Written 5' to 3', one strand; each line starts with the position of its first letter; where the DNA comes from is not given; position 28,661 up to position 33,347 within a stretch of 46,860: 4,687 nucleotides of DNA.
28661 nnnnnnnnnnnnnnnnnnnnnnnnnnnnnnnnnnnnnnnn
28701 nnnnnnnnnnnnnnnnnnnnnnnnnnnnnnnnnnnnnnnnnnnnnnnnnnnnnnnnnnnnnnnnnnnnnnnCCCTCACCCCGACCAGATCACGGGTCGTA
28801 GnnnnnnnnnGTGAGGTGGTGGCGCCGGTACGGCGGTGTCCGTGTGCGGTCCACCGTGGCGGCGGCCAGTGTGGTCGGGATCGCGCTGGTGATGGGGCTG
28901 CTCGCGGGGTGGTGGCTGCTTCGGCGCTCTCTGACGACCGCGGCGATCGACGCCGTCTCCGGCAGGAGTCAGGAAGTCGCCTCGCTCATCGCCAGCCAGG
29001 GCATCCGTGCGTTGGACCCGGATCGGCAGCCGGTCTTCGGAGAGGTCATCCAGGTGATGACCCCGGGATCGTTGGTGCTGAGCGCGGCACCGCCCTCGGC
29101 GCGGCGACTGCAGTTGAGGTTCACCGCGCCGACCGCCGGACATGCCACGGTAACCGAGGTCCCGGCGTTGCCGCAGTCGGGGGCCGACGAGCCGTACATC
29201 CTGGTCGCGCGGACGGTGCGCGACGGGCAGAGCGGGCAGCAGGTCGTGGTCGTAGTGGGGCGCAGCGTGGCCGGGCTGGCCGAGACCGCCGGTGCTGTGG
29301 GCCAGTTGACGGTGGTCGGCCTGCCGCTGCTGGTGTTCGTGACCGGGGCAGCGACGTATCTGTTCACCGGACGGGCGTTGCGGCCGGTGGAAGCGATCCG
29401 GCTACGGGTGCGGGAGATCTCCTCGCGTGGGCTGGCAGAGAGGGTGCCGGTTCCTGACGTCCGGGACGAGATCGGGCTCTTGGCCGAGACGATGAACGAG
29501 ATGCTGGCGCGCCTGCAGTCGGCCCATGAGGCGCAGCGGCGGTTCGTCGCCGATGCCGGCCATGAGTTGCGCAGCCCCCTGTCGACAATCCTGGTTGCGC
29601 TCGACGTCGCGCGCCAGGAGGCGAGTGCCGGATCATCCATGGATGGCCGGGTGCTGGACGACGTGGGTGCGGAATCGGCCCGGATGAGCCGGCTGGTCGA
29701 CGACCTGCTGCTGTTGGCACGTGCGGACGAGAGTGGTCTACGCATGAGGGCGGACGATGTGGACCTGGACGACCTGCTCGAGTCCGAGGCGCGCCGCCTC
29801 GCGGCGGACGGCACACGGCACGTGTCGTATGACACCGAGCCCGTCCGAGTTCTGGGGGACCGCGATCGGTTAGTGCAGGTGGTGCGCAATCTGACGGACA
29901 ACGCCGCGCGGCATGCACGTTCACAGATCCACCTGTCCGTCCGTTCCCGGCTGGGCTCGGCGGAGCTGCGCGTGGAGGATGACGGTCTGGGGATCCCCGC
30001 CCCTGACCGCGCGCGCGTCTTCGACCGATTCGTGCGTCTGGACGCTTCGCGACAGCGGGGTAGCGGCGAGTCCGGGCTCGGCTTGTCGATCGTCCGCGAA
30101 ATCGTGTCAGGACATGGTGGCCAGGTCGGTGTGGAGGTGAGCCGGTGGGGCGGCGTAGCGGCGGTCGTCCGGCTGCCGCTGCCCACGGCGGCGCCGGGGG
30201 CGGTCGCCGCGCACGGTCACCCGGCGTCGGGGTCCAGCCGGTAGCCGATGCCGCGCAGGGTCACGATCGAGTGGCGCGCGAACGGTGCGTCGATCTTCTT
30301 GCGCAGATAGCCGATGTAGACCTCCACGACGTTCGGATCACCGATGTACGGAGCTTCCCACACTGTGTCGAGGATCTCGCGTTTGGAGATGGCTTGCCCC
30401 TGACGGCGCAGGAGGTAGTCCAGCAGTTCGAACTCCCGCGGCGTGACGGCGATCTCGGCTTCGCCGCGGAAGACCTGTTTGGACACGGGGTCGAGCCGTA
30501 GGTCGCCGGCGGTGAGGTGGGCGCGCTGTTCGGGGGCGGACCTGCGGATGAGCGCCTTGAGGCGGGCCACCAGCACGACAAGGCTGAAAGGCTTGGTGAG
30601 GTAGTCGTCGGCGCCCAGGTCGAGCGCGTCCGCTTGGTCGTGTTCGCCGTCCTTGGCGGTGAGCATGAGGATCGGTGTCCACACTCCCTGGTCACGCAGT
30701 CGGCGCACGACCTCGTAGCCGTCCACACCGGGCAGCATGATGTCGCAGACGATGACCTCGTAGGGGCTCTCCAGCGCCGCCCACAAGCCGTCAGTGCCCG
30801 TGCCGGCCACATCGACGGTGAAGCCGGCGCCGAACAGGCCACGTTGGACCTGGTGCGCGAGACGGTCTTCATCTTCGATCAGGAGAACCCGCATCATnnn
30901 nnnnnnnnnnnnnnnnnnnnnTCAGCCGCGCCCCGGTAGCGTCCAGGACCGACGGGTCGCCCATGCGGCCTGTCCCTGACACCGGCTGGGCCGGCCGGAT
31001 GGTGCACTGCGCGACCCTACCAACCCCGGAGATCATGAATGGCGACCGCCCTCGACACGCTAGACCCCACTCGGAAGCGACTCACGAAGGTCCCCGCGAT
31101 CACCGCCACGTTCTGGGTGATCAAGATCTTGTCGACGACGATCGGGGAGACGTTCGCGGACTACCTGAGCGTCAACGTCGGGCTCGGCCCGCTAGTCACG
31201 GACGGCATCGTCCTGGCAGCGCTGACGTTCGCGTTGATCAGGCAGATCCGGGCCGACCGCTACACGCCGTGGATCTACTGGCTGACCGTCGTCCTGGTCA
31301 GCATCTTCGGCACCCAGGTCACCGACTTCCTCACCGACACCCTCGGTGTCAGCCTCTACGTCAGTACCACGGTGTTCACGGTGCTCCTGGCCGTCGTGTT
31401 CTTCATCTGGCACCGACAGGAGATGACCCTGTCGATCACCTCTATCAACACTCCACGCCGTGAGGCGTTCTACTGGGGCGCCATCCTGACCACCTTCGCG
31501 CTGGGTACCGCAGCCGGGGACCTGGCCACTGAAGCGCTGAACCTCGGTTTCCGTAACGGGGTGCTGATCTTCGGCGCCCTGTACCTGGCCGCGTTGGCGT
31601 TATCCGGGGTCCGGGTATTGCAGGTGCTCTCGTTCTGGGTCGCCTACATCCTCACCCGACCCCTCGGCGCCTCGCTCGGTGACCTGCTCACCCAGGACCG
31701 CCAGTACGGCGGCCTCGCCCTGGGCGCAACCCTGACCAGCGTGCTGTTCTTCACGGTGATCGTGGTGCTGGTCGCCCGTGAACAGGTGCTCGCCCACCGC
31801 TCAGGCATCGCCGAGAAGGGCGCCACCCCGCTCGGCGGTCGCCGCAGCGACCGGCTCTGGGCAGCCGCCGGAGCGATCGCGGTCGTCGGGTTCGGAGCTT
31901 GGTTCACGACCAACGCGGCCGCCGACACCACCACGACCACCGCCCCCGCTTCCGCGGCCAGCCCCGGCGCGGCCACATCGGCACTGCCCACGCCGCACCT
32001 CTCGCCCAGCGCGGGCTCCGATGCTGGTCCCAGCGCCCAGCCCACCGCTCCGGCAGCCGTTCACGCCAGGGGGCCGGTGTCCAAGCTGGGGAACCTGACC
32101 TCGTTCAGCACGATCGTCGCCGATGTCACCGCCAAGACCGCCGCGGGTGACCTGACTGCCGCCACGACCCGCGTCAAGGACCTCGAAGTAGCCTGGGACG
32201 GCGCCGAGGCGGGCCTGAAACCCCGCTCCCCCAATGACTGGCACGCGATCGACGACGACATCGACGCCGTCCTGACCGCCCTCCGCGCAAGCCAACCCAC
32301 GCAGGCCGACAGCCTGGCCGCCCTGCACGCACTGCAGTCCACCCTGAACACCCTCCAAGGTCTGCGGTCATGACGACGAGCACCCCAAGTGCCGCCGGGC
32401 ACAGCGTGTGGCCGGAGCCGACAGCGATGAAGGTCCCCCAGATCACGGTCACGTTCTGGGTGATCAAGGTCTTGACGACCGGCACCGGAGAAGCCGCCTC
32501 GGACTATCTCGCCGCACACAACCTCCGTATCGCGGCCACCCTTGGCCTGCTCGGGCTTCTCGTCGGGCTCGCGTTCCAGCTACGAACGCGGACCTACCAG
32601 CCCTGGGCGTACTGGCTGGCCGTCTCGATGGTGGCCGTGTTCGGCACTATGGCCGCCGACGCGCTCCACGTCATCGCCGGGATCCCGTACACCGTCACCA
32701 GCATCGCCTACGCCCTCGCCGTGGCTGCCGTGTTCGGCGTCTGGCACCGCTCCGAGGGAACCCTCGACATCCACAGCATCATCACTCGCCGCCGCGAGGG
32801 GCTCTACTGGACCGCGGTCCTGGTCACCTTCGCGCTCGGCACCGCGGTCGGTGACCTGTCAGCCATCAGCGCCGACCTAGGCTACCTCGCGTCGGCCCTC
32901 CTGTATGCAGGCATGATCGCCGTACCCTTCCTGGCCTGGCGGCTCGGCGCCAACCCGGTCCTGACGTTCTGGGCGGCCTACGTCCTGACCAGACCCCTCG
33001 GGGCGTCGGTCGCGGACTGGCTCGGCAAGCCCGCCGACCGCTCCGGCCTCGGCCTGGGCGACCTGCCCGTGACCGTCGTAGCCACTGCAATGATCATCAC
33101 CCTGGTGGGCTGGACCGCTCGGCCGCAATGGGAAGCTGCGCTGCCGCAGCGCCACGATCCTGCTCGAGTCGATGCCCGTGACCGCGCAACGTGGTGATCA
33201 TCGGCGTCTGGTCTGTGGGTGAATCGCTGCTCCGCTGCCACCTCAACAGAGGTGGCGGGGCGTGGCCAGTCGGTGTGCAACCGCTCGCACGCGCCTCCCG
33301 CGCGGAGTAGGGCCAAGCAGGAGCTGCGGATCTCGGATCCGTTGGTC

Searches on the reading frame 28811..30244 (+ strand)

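Call 78: search_protein_families(library=pfam, proteins=[window:28811-30244:+], max_evalue=0.00001)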
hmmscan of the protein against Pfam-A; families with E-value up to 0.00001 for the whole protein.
window:28811-30244:+ (477 aa): 3 families
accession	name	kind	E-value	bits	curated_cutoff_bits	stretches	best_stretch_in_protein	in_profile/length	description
PF02518.31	HATPase_c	-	3e-24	86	26.4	1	349-458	1-110/111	Histidine kinase-, DNA gyrase B-, and HSP90-like ATPase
PF00512.31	HisKA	-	2e-13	50.6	26.9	1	241-307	1-65/66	His Kinase A (phospho-acceptor) domain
PF00672.30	HAMP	-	4.9e-11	43.2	25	1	185-236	2-52/53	HAMP domain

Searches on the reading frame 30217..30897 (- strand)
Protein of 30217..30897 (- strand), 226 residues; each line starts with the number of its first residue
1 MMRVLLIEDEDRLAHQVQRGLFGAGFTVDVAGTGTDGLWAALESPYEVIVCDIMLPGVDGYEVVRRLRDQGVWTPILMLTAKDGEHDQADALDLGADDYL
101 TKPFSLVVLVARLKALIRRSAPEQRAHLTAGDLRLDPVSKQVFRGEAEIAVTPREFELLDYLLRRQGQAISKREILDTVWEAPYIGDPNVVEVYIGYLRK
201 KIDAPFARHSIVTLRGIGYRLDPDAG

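Call 78: search_protein_families(library=pfam, proteins=[window:30217-30897:-], max_evalue=0.00001)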
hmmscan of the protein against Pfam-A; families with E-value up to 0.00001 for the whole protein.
window:30217-30897:- (226 aa): 2 families
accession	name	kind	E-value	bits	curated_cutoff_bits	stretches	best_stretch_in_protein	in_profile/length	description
PF00072.30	Response_reg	-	2.4e-24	86.1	30.2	1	4-113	1-110/111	Response regulator receiver domain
PF00486.34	Trans_reg_C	-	7.7e-24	84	26.2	1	148-221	3-77/77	Transcriptional regulatory protein, C terminal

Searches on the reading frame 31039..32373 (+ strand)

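Call 78: search_protein_families(library=pfam, proteins=[window:31039-32373:+], max_evalue=0.00001)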
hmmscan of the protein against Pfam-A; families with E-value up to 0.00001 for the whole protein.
window:31039-32373:+ (444 aa): 1 family
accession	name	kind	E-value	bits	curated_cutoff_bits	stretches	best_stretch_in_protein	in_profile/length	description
PF03988.17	DUF347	-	4.3e-48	161.8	28.2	4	79-129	1-51/52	Repeat of Unknown Function (DUF347)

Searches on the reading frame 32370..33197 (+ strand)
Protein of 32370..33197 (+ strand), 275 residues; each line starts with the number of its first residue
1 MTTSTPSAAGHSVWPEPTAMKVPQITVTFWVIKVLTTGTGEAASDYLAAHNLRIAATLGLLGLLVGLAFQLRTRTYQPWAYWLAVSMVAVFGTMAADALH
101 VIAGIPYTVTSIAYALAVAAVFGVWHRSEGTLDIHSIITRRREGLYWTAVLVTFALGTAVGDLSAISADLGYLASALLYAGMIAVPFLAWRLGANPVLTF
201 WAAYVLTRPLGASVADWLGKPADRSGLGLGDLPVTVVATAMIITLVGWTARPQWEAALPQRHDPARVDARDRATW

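Call 78: search_protein_families(library=pfam, proteins=[window:32370-33197:+], max_evalue=0.00001)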
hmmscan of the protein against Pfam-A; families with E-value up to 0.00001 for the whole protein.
window:32370-33197:+ (275 aa): 1 family
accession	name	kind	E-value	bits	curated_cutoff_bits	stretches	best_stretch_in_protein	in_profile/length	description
PF03988.17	DUF347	-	3.8e-42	142.8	28.2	4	200-251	2-48/52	Repeat of Unknown Function (DUF347)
